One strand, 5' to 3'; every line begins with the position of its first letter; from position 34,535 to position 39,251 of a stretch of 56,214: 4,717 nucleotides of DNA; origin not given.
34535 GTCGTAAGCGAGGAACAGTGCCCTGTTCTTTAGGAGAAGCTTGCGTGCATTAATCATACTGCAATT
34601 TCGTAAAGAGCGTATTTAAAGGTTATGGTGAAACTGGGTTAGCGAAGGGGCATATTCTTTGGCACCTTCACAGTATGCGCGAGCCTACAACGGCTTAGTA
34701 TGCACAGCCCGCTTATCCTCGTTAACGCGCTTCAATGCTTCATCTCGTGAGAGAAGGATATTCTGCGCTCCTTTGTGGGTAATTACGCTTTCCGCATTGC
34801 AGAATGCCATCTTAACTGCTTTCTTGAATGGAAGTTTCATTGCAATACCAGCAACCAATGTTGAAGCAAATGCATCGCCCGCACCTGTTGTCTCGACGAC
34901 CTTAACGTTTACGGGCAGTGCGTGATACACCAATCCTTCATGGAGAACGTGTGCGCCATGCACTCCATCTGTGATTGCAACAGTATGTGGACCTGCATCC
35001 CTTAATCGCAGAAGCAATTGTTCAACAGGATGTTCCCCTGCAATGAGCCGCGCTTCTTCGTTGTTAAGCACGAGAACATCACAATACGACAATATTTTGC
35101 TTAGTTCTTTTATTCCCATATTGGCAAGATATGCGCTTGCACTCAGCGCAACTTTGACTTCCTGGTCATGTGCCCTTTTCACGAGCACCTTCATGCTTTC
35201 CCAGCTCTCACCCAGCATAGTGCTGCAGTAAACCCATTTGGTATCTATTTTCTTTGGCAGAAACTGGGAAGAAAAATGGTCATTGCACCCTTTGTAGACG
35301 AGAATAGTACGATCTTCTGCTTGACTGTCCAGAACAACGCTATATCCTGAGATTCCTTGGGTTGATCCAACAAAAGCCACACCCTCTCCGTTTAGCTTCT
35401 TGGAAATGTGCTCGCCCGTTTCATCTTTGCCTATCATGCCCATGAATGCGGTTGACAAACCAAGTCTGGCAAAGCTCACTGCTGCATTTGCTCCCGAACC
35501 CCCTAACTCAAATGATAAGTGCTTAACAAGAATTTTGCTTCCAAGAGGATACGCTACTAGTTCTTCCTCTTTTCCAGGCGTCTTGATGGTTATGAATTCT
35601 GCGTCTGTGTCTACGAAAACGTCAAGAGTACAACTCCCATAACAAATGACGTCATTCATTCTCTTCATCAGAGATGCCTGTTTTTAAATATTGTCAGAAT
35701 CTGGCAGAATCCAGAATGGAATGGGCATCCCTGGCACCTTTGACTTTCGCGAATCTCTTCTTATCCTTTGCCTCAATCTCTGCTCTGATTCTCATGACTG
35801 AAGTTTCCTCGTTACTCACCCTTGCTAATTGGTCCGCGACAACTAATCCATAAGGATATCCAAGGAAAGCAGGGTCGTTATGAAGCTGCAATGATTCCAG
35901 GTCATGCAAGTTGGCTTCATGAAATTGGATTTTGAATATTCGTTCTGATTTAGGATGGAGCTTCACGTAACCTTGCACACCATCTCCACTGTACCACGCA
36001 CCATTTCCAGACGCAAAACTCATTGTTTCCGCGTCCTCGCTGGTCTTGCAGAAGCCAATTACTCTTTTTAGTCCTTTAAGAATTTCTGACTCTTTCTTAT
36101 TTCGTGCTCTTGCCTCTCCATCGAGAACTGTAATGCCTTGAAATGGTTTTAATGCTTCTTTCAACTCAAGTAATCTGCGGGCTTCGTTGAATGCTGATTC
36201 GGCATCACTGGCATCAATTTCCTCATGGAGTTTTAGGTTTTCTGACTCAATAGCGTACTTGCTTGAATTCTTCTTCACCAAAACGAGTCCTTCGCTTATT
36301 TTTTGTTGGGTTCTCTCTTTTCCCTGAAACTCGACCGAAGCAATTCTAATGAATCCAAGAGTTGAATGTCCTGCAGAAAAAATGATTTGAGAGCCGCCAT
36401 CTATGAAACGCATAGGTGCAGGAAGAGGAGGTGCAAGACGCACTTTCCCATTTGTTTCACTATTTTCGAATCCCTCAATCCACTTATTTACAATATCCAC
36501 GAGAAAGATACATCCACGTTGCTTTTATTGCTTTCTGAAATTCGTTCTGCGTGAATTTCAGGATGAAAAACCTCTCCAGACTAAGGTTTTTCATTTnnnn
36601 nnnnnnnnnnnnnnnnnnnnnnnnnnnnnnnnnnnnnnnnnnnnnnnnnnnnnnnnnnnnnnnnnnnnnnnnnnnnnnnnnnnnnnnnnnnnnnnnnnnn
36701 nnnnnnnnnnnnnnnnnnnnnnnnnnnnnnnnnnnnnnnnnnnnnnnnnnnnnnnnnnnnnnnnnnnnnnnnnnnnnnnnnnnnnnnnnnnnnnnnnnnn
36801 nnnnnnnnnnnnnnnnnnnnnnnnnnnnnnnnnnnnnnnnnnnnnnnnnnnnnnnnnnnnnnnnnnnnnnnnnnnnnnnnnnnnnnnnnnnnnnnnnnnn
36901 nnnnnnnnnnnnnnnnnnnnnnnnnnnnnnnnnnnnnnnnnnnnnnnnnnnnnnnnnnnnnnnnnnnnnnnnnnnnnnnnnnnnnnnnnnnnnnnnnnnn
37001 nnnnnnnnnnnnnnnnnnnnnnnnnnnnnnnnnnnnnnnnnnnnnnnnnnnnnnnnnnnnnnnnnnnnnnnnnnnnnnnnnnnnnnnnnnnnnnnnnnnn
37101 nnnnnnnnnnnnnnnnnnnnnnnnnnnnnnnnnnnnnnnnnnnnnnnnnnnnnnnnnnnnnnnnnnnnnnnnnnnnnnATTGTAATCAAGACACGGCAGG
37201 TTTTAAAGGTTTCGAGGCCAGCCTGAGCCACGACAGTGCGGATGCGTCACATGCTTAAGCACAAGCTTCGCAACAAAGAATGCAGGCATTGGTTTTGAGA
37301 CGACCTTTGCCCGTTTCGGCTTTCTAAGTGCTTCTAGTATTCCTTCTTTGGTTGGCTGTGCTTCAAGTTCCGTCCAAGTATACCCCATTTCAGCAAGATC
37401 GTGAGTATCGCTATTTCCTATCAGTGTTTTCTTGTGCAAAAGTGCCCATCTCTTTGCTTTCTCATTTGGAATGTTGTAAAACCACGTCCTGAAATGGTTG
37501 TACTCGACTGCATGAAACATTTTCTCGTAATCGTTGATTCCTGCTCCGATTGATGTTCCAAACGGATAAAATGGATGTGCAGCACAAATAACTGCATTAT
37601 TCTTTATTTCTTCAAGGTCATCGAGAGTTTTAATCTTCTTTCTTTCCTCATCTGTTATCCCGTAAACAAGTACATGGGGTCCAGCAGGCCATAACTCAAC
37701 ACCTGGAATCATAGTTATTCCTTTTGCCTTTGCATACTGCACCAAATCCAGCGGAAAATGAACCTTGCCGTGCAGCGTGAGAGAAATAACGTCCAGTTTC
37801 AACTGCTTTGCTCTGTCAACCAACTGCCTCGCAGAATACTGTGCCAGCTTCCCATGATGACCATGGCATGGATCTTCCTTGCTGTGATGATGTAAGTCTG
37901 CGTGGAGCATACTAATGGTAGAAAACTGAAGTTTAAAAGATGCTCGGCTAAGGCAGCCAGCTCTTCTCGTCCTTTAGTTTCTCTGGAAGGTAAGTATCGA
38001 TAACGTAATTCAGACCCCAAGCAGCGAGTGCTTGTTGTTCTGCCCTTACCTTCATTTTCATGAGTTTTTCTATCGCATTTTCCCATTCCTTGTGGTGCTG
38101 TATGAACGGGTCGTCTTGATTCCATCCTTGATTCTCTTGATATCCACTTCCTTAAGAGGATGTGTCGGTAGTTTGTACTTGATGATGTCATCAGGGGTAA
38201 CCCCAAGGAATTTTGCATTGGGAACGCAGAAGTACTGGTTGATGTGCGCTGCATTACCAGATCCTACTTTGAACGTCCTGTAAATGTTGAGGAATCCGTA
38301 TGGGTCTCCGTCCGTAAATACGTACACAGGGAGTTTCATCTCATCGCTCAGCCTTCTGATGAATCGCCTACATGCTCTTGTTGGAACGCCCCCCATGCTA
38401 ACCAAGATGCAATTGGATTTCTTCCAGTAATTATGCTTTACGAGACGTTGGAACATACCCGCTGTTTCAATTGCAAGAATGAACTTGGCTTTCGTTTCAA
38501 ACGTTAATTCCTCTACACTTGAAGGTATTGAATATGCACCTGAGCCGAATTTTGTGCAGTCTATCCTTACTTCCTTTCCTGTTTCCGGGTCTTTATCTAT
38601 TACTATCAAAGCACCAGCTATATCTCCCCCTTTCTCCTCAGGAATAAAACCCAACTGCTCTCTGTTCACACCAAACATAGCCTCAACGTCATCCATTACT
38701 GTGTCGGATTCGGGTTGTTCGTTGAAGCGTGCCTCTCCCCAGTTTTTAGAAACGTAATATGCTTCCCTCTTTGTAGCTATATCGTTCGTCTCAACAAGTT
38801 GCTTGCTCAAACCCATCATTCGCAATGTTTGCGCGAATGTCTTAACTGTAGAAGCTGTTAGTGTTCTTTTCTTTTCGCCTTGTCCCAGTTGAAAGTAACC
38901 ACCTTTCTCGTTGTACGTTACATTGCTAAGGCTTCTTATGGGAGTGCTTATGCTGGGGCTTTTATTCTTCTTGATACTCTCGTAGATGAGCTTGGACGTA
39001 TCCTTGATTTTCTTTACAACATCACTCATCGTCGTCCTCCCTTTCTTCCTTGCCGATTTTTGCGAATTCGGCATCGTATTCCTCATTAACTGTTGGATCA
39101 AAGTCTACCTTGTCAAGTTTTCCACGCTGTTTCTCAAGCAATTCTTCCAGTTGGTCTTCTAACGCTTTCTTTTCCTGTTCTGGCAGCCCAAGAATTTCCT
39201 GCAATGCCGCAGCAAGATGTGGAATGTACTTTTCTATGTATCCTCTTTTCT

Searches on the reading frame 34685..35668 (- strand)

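Call 75: search_protein_families(library=pfam, proteins=[window:34685-35668:-], max_evalue=0.00001)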
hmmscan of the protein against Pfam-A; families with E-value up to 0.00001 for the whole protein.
window:34685-35668:- (327 aa): 2 families
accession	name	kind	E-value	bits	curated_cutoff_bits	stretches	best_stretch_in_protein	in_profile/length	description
PF00294.29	PfkB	-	8.6e-42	143.9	25.8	1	37-304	21-298/302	pfkB family carbohydrate kinase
PF08543.17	Phos_pyr_kin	-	7.5e-06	25.9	27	0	172-296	95-232/246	Phosphomethylpyrimidine kinase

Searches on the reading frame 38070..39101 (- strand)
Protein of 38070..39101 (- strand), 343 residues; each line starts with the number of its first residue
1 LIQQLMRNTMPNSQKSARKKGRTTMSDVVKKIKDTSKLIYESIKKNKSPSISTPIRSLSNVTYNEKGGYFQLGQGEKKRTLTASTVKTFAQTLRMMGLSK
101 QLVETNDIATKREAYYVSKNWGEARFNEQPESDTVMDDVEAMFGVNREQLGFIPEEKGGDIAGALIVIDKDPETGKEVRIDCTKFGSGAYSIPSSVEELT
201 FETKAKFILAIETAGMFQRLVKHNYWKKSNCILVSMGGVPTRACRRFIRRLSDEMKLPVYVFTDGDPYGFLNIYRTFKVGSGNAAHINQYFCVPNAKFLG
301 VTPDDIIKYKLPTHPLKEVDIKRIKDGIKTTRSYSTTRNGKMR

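Call 75: search_protein_families(library=pfam, proteins=[window:38070-39101:-], max_evalue=0.00001)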
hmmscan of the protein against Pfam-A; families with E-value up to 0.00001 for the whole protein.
window:38070-39101:- (343 aa): 3 families
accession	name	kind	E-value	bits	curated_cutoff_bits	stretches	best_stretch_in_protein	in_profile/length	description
PF21180.3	TOP6A-Spo11_Toprim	-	5.5e-46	157.1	24.1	1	207-333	1-127/170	Topoisomerase 6 subunit A/Spo11, Toprim domain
PF20768.2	Topo_VI_alpha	-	5.7e-18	64.9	23.6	1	155-205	1-50/50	All-beta domain in DNA topoisomerase VI alpha subunit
PF04406.19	TP6A_N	-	8.2e-18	64.4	26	1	87-151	1-61/62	Type IIB DNA topoisomerase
